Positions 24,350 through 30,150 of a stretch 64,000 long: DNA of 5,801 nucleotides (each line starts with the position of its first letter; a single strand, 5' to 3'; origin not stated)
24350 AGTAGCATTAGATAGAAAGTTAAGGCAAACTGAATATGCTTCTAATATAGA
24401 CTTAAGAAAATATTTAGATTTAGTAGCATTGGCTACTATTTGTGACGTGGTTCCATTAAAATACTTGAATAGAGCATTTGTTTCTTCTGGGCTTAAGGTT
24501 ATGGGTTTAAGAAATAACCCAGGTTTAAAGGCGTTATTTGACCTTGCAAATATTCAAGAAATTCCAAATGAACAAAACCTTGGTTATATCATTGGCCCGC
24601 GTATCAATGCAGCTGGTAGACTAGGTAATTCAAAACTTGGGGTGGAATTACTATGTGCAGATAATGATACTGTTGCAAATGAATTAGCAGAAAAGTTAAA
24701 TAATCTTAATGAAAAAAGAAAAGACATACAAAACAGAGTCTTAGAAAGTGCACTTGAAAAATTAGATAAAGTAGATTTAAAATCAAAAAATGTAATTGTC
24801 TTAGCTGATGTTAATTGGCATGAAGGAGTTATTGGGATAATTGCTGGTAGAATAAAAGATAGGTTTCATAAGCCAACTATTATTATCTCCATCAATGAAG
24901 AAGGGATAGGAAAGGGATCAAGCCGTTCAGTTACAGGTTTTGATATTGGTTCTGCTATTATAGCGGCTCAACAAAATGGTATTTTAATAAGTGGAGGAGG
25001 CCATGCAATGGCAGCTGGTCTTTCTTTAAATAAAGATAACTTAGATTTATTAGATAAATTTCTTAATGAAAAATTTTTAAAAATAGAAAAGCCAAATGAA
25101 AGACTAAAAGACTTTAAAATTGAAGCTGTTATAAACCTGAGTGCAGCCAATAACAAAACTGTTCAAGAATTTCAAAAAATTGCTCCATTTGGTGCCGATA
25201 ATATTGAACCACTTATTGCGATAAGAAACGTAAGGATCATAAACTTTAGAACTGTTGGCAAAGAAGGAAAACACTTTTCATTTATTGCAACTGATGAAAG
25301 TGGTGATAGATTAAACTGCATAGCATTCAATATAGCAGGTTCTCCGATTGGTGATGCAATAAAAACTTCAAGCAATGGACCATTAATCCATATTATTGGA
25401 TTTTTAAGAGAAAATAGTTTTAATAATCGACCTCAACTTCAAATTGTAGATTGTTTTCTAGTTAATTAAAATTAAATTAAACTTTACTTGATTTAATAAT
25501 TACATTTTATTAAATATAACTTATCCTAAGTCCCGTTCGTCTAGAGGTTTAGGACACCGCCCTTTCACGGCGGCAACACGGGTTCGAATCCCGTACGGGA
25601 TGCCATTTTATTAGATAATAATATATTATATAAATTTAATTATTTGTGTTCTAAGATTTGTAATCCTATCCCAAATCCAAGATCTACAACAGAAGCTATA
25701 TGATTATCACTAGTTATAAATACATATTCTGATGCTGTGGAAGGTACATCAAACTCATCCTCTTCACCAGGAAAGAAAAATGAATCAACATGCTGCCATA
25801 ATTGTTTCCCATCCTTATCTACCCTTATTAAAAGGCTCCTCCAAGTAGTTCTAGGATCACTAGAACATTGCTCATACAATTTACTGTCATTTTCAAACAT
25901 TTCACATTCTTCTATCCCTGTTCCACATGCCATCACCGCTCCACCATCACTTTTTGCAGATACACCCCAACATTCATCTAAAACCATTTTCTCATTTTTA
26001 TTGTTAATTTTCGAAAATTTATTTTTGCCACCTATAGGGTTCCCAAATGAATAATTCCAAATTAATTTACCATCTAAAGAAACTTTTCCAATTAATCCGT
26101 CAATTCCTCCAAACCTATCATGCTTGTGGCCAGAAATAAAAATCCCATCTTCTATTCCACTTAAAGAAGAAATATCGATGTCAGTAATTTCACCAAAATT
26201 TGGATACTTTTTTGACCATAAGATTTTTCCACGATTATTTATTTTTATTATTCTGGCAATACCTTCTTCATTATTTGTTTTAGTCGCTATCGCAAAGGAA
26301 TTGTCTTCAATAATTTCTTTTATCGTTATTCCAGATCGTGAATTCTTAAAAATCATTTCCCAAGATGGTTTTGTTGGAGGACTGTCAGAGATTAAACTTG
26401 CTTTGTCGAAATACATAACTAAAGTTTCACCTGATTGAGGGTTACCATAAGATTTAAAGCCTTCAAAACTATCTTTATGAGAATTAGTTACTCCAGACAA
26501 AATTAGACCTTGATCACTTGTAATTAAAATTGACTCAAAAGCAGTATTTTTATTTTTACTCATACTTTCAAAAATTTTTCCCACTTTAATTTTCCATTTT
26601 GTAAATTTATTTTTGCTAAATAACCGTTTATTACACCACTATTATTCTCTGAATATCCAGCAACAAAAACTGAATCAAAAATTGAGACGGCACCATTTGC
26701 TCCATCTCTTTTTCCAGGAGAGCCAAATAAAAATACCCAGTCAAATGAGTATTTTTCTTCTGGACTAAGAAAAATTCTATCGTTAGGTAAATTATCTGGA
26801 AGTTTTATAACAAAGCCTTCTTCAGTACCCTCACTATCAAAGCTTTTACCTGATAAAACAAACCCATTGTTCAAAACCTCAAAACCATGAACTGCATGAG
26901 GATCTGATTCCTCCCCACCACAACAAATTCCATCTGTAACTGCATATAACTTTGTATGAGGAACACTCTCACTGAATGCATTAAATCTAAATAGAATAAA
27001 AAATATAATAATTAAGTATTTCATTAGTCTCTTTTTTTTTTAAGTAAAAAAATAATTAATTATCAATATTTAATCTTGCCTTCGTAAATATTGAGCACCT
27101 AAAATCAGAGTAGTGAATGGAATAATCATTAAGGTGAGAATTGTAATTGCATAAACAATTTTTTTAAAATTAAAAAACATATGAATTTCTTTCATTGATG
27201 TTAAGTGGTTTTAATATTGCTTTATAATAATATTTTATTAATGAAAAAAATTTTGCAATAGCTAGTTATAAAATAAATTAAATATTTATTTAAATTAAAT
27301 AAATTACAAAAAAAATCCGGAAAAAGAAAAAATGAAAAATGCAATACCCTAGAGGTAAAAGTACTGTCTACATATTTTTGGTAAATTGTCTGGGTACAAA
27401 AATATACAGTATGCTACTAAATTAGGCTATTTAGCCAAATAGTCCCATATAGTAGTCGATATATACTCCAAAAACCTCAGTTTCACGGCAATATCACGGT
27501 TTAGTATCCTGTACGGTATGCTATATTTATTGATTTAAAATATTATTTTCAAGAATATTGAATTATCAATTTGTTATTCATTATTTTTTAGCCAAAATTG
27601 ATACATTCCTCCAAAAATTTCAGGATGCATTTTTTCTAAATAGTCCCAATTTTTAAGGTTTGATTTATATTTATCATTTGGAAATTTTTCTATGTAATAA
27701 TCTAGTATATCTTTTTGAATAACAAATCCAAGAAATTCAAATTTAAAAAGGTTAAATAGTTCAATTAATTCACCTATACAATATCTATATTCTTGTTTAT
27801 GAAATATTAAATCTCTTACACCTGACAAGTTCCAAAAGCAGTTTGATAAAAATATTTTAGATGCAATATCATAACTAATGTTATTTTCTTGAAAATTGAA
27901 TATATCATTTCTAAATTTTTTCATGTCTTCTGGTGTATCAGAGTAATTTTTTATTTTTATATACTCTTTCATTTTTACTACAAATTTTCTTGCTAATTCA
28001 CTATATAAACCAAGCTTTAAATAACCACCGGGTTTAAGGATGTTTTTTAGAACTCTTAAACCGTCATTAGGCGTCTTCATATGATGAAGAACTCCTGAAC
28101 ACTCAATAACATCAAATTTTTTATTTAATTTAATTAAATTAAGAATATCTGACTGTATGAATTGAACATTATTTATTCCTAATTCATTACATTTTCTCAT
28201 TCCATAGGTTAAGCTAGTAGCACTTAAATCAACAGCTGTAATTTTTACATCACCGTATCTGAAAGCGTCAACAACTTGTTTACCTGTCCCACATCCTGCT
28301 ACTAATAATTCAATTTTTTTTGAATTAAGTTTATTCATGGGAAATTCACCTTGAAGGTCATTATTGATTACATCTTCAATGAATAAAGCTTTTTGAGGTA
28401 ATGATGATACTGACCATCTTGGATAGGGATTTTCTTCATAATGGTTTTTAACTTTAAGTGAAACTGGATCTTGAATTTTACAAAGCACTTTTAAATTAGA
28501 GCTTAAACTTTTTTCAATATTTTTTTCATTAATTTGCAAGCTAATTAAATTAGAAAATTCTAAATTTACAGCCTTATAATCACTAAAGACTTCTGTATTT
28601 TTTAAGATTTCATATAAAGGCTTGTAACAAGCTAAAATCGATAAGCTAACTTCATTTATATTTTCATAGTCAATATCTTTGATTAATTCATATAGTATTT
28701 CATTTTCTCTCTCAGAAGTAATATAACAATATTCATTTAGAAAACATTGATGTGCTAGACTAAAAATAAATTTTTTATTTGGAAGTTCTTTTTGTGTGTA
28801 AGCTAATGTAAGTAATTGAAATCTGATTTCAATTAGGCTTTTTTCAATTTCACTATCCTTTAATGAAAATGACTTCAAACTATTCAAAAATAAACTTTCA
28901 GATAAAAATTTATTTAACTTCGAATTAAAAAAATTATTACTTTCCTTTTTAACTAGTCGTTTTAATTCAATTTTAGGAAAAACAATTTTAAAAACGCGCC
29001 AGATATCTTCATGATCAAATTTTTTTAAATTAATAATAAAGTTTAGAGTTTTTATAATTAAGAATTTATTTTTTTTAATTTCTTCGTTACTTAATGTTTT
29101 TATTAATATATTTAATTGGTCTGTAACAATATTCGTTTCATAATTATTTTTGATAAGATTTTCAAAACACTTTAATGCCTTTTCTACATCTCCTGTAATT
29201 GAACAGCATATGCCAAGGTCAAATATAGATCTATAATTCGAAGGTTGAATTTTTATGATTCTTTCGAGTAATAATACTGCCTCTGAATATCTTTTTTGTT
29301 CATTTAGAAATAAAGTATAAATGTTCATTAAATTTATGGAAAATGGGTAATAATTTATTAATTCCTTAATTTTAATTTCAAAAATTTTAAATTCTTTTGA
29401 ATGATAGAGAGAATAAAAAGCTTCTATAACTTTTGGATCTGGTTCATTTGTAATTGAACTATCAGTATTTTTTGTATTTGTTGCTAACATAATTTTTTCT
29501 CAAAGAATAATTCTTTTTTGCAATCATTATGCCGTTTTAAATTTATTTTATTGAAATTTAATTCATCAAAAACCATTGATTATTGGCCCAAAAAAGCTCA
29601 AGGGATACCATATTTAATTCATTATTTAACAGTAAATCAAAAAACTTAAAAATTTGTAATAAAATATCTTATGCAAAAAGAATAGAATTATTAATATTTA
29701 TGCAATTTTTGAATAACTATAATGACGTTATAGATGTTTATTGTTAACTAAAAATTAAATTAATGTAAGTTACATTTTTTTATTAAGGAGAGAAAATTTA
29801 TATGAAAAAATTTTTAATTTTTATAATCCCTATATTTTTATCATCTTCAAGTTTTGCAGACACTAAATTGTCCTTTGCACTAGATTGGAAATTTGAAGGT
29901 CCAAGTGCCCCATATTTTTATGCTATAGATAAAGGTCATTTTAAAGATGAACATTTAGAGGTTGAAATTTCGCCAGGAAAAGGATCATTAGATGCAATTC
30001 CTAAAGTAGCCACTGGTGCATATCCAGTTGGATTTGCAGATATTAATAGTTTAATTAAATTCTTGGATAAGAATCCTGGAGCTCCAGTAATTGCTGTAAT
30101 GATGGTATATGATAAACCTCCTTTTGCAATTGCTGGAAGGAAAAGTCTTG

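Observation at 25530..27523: Decayed copy of the tRNA-Glu 3' half 1.9 kb downstream of the gene: att-like footprint of an eroded island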

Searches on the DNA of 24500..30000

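Call 6: search_rna_families(source=window, start=24500, end=30000, threshold=evalue, max_evalue=1)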
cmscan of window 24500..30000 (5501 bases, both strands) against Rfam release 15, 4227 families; matches with E-value up to 1: 1.
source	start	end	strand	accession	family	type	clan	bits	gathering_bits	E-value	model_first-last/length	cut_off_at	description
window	25530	25602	+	RF00005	tRNA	Gene; tRNA;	CL00001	60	29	1.5e-11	1-71/71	no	tRNA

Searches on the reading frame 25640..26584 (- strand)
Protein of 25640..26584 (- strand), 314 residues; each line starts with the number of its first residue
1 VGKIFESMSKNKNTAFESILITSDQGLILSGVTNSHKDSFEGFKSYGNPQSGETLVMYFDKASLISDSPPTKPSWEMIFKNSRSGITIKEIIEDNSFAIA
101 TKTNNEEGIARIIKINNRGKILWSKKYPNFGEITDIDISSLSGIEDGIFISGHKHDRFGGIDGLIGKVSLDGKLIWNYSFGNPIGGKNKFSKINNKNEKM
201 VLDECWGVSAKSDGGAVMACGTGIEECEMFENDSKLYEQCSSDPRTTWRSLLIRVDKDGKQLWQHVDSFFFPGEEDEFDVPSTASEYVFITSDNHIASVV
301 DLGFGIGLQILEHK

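Call 11: search_protein_families(library=pfam, proteins=[window:25640-26584:-], max_evalue=0.01)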
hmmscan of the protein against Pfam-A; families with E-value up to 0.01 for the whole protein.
window:25640-26584:- (314 aa): 0 families

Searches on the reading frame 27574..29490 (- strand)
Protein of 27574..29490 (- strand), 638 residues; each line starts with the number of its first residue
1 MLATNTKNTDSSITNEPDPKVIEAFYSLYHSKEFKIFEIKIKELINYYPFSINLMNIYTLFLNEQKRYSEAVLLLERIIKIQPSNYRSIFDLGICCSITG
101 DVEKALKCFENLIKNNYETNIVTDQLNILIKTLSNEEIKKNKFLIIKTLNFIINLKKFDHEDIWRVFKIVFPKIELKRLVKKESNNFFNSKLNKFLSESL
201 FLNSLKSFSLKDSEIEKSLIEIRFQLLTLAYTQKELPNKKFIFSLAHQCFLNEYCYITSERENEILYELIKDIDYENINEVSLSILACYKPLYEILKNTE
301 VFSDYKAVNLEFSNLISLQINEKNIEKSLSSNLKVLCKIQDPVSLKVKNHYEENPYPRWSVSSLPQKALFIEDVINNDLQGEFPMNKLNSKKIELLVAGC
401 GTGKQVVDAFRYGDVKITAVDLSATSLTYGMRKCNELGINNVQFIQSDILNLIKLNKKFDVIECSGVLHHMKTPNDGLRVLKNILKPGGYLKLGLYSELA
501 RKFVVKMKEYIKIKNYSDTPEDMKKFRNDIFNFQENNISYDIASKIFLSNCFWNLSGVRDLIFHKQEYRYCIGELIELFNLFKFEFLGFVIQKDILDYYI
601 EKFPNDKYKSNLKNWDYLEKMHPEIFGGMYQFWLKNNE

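Call 11: search_protein_families(library=pfam, proteins=[window:27574-29490:-], max_evalue=0.01)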
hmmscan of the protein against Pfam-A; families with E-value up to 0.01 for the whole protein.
window:27574-29490:- (638 aa): 16 families
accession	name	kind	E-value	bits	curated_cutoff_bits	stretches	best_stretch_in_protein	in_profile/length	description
PF13847.12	Methyltransf_31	-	2e-18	66.9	27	1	391-510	3-129/145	Methyltransferase domain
PF13649.12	Methyltransf_25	-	3.7e-16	60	27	1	397-489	3-97/97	Methyltransferase domain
PF08241.18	Methyltransf_11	-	1.7e-15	57.8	21.2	1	398-491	3-93/95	Methyltransferase domain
PF08242.18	Methyltransf_12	-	3.7e-15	56.9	30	1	397-491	2-98/98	Methyltransferase domain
PF13489.12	Methyltransf_23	-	1.1e-10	42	27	1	389-491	20-114/164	Methyltransferase domain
PF01209.24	Ubie_methyltran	-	4.3e-07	30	20.1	1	395-493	51-151/233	ubiE/COQ5 methyltransferase family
PF02353.26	CMAS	-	1.8e-05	24.6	27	1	394-498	65-169/273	Mycolic acid cyclopropane synthetase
PF07719.23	TPR_2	-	3.1e-05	24.2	27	0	90-116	5-31/34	Tetratricopeptide repeat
PF00515.34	TPR_1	-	5.3e-05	23.3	27.8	0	90-113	5-28/34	Tetratricopeptide repeat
PF14559.12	TPR_19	-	0.00012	22.8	25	1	64-115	3-54/68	Tetratricopeptide repeat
PF01739.24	CheR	-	0.00017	21.6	27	1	440-499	118-179/195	CheR methyltransferase, SAM binding domain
PF13431.12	TPR_17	-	0.00019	21.9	24.4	1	74-106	1-33/34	Tetratricopeptide repeat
PF13371.12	TPR_9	-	0.00049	20.5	35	1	64-115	7-58/73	Tetratricopeptide repeat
PF08003.17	Methyltransf_9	-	0.00069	19.1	23.8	1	398-493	122-217/315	Protein of unknown function (DUF1698)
PF05175.20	MTS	-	0.0026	17.9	23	1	388-471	27-111/170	Methyltransferase small domain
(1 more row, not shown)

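Call 28: find_homologous_proteins(query=window:27574-29490:-, max_evalue=1e-20)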
Query window:27574-29490:- (638 aa): 2739 proteins with E <= 1e-20 among 8000 candidates; the best 120 are listed.
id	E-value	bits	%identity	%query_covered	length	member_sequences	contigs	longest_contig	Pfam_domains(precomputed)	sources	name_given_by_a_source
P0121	0.0e+0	1367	98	100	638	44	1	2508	PF13847.13,PF13489.13,PF02353.27,PF13649.13,PF01209.25,PF08241.19,PF08242.19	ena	-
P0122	0.0e+0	1300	92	100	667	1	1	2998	PF13847.13,PF13489.13,PF13649.13,PF01209.25,PF08241.19,PF08242.19,PF07719.24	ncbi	-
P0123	0.0e+0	1188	83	100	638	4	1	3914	PF13847.13,PF13489.13,PF13649.13,PF00515.35,PF01739.25,PF01209.25,PF08241.19,PF08242.19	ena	-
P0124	0.0e+0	1056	76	100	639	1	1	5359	PF13847.13,PF13489.13,PF02353.27,PF13649.13,PF01209.25,PF08241.19,PF08242.19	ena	-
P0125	1.3e-280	950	70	100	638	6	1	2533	PF13847.13,PF13489.13,PF02353.27,PF13649.13,PF01739.25,PF01209.25,PF08241.19,PF08242.19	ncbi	-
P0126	8.4e-271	918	68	100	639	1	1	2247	PF13847.13,PF13489.13,PF02353.27,PF13649.13,PF01739.25,PF01209.25,PF08241.19,PF08242.19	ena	-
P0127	1.9e-269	914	67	100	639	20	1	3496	PF13847.13,PF13489.13,PF13649.13,PF01209.25,PF08241.19,PF08242.19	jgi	-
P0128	1.2e-139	485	42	99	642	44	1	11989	PF13847.13,PF13489.13,PF13649.13,PF01209.25,PF08241.19,PF08242.19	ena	-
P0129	5.6e-137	476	43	89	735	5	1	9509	PF13489.13,PF13431.13,PF02353.27,PF13414.13,PF08241.19,PF13847.13,PF14559.13,PF13649.13,PF00515.35,PF13181.13,PF01209.25,PF08242.19,PF07719.24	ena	-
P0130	7.2e-112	393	34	69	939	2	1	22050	PF13847.13,PF13489.13,PF05175.21,PF11376.14,PF13649.13,PF02390.24,PF01209.25,PF08241.19,PF08242.19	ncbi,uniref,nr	ncbi:MAG: class I SAM-dependent methyltransferase [Phenylobacterium sp.]|uniref:class I SAM-dependen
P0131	5.0e-108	380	41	74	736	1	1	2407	PF13489.13,PF13431.13,PF23914.2,PF13414.13,PF13176.13,PF24885.2,PF13428.13,PF08241.19,PF13374.13,PF13847.13,PF14559.13,PF13649.13,PF00515.35,PF13424.13,PF21033.5,PF13432.13,PF13181.13,PF01209.25,PF08242.19,PF07719.24,PF13174.13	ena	-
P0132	5.0e-107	377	37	92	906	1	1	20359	PF10602.16,PF13489.13,PF25060.1,PF12862.14,PF22890.2,PF13414.13,PF12569.15,PF08238.19,PF23241.2,PF08241.19,PF13374.13,PF13847.13,PF23231.2,PF00515.35,PF13424.13,PF13429.13,PF01209.25,PF07719.24,PF13174.13,PF20308.5,PF25063.1,PF13431.13,PF23914.2,PF25062.2,PF13176.13,PF24885.2,PF13428.13,PF25064.2,PF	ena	-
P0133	9.3e-107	376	37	90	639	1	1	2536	PF13489.13,PF13431.13,PF13414.13,PF01739.25,PF08241.19,PF13847.13,PF13649.13,PF00515.35,PF13424.13,PF13432.13,PF13181.13,PF01209.25,PF08242.19,PF07719.24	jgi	-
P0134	2.9e-106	375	37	90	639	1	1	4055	PF13489.13,PF13431.13,PF13414.13,PF01739.25,PF08241.19,PF13847.13,PF13649.13,PF00515.35,PF13432.13,PF13181.13,PF01209.25,PF08242.19,PF07719.24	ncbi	-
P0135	4.7e-106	374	39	94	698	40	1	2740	PF13489.13,PF13414.13,PF08241.19,PF13374.13,PF13847.13,PF00515.35,PF13424.13,PF13429.13,PF01209.25,PF07719.24,PF13174.13,PF25063.1,PF13431.13,PF23914.2,PF13176.13,PF13428.13,PF14559.13,PF13371.13,PF13649.13,PF12895.14,PF21033.5,PF13432.13,PF13181.13,PF08242.19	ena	-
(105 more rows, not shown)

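Call 29: find_encoding_contigs(protein=P0124, flank=10000, max_places=4)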
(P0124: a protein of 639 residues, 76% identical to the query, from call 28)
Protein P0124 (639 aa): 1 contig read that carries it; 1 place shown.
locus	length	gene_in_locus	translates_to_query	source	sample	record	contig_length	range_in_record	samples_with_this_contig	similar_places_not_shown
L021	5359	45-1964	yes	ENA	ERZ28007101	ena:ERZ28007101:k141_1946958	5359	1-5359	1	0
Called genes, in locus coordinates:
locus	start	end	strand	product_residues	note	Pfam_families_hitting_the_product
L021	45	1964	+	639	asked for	PF02353:CMAS (weak), PF01209:Ubie_methyltran (weak), PF13489:Methyltransf_23, PF08241:Methyltransf_11, PF08242:Methyltransf_12, PF13649:Methyltransf_25, PF13847:Methyltransf_31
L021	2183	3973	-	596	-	PF01368:DHH, PF02272:DHHA1, PF17768:RecJ_OB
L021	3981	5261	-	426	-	PF03447:NAD_binding_3, PF00742:Homoserine_dh, PF01842:ACT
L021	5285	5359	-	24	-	?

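Call 30: find_encoding_contigs(protein=P0123, flank=10000, max_places=4)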
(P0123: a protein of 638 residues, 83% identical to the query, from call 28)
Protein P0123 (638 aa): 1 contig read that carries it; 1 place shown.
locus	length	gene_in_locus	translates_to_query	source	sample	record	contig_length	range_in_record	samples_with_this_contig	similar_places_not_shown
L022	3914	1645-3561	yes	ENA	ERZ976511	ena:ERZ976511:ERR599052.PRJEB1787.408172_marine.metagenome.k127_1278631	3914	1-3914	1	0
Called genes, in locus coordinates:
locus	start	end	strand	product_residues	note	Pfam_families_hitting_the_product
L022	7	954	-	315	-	-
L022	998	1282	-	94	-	PF12594:DUF3764 (weak)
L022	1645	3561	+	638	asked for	PF00515:TPR_1 (faint), PF01739:CheR (faint), PF01209:Ubie_methyltran (weak), PF13489:Methyltransf_23, PF08241:Methyltransf_11, PF08242:Methyltransf_12, PF13649:Methyltransf_25, PF13847:Methyltransf_31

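Call 31: find_encoding_contigs(protein=P0122, flank=10000, max_places=4)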
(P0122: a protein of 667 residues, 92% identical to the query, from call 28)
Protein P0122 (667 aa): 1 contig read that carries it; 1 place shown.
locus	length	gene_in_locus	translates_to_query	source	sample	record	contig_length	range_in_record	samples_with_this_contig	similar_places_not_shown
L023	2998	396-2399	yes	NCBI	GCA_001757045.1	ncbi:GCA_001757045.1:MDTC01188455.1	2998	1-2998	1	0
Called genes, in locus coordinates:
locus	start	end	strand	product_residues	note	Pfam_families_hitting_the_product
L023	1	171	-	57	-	?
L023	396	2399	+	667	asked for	PF07719:TPR_2 (faint), PF01209:Ubie_methyltran (weak), PF13489:Methyltransf_23, PF08241:Methyltransf_11, PF08242:Methyltransf_12, PF13649:Methyltransf_25, PF13847:Methyltransf_31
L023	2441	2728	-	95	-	-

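Call 48: find_encoding_contigs(protein=P0121, flank=10000, max_places=6)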
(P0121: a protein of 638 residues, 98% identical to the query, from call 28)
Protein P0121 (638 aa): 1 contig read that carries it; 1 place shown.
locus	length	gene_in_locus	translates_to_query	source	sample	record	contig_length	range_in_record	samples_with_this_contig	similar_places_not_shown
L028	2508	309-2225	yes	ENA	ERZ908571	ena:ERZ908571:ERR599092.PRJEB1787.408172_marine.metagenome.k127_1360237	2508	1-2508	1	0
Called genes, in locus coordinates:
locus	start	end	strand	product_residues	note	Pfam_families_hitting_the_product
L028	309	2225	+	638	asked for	PF02353:CMAS (faint), PF01209:Ubie_methyltran (weak), PF13489:Methyltransf_23, PF08241:Methyltransf_11, PF08242:Methyltransf_12, PF13649:Methyltransf_25, PF13847:Methyltransf_31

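Call 66: search_protein_families(library=pfam, proteins=[L023:2441-2728:-], max_evalue=0.01)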
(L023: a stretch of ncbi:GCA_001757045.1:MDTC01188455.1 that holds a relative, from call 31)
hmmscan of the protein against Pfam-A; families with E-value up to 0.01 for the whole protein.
L023:2441-2728:- (95 aa): 0 families
